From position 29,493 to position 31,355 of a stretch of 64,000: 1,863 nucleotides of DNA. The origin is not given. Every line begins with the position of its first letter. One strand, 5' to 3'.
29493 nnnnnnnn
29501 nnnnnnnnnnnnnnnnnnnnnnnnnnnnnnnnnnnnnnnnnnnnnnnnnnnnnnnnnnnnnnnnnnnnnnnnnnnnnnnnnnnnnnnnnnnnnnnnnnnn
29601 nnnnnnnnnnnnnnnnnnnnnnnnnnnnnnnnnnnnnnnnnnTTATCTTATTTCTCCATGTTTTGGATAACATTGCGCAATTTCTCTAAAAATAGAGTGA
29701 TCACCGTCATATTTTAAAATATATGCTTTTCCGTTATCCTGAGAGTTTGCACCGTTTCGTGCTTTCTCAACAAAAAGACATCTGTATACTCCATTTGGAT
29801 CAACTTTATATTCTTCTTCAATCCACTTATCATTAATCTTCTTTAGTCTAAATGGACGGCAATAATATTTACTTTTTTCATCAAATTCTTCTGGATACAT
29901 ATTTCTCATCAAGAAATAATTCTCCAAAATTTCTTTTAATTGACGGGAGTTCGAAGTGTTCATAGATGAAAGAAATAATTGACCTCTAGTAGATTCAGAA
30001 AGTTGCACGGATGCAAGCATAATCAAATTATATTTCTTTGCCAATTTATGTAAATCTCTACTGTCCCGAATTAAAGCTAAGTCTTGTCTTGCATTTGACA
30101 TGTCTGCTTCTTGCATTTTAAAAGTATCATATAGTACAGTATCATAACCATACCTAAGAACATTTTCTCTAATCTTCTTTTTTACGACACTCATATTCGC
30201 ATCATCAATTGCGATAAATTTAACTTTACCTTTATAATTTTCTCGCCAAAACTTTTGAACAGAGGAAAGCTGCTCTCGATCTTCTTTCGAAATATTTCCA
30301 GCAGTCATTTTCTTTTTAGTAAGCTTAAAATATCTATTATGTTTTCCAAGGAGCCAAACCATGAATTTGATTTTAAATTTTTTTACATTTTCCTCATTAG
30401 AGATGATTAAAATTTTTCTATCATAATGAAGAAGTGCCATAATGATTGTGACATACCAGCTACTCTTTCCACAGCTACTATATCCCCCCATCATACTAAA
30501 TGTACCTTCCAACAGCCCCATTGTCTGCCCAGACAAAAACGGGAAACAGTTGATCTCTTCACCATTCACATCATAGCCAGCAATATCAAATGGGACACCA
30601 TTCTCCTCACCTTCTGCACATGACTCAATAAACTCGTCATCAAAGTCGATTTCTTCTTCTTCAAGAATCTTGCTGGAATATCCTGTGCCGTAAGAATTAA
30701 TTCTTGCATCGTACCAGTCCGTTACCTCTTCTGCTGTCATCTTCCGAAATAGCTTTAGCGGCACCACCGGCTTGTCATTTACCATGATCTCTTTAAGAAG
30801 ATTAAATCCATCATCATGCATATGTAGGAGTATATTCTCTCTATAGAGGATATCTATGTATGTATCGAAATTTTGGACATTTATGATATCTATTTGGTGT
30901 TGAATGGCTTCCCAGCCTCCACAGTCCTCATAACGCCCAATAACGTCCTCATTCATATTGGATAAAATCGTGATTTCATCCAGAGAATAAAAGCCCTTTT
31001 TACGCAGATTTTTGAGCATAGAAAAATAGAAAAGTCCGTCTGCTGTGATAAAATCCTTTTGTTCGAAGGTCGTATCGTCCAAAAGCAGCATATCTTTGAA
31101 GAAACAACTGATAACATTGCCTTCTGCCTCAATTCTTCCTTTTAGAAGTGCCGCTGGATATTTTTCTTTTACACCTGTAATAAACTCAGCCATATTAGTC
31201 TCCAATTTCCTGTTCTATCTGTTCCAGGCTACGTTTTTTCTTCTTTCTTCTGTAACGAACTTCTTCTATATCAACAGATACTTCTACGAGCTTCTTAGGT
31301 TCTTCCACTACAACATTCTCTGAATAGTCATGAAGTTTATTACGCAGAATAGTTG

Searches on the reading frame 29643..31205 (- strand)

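Call 62: search_protein_families(library=phrogs, proteins=[window:29643-31205:-], max_evalue=0.00001)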
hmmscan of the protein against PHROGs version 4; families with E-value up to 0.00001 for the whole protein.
window:29643-31205:- (520 aa): 2 families
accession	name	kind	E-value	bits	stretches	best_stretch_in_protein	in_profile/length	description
phrog_19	-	DNA, RNA and nucleotide metabolism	1e-25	91.7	1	24-513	160-585/621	DnaB-like replicative helicase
phrog_239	-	DNA, RNA and nucleotide metabolism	3.2e-11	43.9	1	221-404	345-519/801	DNA primase/helicase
